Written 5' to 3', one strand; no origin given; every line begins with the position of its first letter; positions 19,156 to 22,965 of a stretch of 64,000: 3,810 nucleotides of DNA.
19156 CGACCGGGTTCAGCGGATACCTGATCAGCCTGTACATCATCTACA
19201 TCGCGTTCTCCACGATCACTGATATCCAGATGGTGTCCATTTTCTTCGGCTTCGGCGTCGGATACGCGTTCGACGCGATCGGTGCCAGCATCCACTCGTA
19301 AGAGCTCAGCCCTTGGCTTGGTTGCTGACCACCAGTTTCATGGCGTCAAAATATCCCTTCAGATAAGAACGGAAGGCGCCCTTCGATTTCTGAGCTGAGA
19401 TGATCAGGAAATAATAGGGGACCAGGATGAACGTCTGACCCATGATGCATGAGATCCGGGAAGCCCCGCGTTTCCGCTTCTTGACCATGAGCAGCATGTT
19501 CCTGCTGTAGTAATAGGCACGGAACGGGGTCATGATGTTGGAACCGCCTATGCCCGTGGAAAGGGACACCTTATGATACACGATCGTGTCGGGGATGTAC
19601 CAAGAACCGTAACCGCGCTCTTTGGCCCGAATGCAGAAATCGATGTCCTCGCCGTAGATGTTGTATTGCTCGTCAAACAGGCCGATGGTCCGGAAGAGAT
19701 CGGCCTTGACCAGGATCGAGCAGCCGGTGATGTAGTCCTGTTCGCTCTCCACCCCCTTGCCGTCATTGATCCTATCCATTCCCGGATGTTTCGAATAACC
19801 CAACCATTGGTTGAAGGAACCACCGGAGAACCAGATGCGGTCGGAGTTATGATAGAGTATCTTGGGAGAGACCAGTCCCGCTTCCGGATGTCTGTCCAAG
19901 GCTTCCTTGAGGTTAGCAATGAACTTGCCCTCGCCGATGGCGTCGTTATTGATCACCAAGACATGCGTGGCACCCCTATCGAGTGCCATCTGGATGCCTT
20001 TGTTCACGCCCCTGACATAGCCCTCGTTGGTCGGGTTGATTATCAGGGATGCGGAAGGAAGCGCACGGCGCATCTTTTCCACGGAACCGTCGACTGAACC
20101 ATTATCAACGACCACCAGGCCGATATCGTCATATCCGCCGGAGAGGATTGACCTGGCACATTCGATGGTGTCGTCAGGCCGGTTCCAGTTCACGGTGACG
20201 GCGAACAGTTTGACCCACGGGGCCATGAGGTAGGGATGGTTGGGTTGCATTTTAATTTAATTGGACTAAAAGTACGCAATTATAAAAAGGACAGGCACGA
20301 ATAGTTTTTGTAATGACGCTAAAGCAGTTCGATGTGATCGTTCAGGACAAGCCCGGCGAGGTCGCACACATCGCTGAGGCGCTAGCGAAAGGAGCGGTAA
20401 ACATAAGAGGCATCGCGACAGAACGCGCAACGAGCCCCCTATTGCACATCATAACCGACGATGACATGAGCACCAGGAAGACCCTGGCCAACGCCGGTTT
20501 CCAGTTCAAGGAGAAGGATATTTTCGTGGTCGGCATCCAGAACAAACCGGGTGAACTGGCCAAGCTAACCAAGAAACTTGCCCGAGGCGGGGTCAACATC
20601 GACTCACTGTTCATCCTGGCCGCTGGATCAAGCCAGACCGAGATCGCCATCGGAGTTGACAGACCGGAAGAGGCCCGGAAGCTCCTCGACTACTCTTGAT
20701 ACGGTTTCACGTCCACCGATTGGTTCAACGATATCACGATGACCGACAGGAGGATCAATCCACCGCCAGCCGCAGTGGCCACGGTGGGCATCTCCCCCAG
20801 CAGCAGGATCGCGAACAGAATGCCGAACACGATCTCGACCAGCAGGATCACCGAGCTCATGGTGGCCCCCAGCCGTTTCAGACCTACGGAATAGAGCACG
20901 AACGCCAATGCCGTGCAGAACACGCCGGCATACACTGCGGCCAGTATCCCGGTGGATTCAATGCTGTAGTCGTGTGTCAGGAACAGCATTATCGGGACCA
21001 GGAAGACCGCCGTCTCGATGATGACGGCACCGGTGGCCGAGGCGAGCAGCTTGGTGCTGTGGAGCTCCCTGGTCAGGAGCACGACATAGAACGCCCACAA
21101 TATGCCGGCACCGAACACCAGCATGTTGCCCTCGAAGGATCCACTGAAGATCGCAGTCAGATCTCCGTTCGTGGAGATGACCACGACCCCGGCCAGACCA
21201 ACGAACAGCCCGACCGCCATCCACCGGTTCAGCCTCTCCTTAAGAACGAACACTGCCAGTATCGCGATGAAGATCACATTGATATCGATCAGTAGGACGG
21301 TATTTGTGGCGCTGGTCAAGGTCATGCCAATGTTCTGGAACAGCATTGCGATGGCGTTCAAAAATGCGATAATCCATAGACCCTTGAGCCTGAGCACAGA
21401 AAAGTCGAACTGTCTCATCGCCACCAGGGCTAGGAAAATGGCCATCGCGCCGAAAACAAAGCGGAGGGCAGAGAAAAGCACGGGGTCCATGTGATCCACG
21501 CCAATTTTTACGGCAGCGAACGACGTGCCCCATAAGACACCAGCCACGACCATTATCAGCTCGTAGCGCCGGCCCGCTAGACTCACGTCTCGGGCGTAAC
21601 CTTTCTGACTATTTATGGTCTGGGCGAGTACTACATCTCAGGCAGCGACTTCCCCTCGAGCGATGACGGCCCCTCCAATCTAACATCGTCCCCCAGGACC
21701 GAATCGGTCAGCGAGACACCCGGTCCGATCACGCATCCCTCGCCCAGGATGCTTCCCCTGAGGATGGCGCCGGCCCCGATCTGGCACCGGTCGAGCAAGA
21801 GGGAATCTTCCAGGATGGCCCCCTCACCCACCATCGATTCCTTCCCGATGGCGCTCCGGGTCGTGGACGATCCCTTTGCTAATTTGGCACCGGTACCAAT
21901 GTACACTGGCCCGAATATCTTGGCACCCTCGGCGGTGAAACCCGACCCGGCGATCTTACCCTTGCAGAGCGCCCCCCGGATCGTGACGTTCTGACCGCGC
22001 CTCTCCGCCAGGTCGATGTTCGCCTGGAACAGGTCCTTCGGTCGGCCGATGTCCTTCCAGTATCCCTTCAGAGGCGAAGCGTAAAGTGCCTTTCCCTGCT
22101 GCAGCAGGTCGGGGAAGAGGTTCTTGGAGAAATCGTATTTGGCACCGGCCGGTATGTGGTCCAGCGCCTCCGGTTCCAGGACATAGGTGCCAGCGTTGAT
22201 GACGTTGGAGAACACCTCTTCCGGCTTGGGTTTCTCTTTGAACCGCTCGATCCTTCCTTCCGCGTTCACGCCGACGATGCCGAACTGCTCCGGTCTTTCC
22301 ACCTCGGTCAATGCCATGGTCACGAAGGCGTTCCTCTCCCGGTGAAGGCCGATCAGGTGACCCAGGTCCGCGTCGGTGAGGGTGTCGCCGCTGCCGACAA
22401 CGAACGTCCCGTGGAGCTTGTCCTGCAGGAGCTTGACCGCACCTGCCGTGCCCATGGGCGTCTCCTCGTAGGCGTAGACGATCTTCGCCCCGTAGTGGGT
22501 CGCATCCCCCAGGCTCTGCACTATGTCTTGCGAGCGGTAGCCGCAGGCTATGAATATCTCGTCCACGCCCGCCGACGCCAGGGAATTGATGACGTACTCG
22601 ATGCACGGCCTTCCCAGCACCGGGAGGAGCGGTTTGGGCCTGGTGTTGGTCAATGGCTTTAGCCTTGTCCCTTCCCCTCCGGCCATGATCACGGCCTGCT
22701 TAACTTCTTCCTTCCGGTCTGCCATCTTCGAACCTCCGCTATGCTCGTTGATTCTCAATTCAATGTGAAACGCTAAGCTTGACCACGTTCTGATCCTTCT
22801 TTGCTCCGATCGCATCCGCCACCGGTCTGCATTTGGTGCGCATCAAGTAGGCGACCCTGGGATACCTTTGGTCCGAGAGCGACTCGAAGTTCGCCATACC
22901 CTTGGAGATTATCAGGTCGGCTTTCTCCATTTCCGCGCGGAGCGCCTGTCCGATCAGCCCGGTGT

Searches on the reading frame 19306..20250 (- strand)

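Call 31: search_protein_families(library=pfam, proteins=[window:19306-20250:-], max_evalue=0.001)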
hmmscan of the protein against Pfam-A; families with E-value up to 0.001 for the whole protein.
window:19306-20250:- (314 aa): 3 families
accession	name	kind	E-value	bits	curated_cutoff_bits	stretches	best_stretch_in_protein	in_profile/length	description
PF00535.33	Glycos_transf_2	-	1.1e-12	48.7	23.3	1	18-146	3-130/168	Glycosyl transferase family 2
PF13641.12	Glyco_tranf_2_3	-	5.6e-09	36.8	27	1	19-227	7-212/230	Glycosyltransferase like family 2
PF13632.12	Glyco_trans_2_3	-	3.4e-06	27.5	27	1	97-243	2-129/198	Glycosyl transferase family group 2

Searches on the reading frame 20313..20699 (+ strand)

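Call 31: search_protein_families(library=pfam, proteins=[window:20313-20699:+], max_evalue=0.001)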
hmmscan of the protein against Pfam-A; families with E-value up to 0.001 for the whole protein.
window:20313-20699:+ (128 aa): 6 families
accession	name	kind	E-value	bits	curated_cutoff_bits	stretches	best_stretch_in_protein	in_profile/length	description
PF22629.2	ACT_AHAS_ss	-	2.6e-11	43.9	27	1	75-123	5-54/67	AHAS small subunit-like ACT domain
PF01842.31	ACT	-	5e-10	39.4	27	1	72-114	4-45/66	ACT domain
PF19571.5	ACT_8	-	2e-07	31.3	23.5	1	1-122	1-122/141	ACT domain pair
PF22468.2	ACT_9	-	2e-07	31.1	27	0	72-118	3-48/61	ACT domain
PF13291.12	ACT_4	-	0.0001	23.3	27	0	6-39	9-42/80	ACT domain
PF13840.12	ACT_7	-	0.00027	21.2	27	0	12-39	19-46/65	ACT domain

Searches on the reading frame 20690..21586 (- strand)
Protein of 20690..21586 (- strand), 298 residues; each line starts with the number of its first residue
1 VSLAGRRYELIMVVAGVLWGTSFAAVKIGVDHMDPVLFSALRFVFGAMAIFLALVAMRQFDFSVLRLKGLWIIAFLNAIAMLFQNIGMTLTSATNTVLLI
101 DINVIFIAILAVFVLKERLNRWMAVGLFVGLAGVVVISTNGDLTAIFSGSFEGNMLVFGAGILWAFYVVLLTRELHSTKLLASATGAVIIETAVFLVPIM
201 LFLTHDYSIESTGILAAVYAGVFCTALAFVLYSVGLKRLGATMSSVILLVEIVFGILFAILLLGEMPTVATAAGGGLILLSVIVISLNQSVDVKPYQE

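Call 31: search_protein_families(library=pfam, proteins=[window:20690-21586:-], max_evalue=0.001)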
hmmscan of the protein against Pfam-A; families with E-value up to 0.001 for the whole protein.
window:20690-21586:- (298 aa): 1 family
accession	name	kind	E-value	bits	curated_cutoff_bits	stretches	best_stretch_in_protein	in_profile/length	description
PF00892.27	EamA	-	5.3e-39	134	28.2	2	9-139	4-135/135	EamA-like transporter family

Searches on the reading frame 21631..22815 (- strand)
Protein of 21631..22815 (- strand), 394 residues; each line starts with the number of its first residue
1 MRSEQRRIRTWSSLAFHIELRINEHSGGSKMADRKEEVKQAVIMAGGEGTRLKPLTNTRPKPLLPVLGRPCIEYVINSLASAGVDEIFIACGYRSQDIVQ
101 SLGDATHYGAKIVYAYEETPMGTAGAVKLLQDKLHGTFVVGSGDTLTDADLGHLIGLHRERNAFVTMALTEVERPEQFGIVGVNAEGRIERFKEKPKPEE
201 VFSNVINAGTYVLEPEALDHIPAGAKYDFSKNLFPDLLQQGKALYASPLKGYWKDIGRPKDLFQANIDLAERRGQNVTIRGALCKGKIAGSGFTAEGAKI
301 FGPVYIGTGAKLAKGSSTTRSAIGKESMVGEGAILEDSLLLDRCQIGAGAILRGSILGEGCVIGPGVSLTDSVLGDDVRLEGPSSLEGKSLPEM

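Call 31: search_protein_families(library=pfam, proteins=[window:21631-22815:-], max_evalue=0.001)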
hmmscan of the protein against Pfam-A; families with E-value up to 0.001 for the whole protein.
window:21631-22815:- (394 aa): 6 families
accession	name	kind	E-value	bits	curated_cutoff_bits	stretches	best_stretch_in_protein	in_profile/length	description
PF00483.29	NTP_transferase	-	2.3e-54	185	21.2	1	41-270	2-243/245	Nucleotidyl transferase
PF25084.1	LbH_EIF2B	-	2.2e-12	47.3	54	1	295-381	13-100/105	EIF2B subunit epsilon LbH domain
PF12804.13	NTP_transf_3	-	8.1e-12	46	27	1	41-193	1-145/160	MobA-like NTP transferase domain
PF00132.30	Hexapep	-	1.9e-07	30.9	27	1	342-370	6-35/36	Bacterial transferase hexapeptide (six repeats)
PF24894.1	Hexapep_GlmU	-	3.6e-07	30.7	23.3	1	312-368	26-82/104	GlmU-like, C-terminal hexapeptide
PF14602.12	Hexapep_2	-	0.00021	21.4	27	1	342-370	6-33/34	Hexapeptide repeat of succinyl-transferase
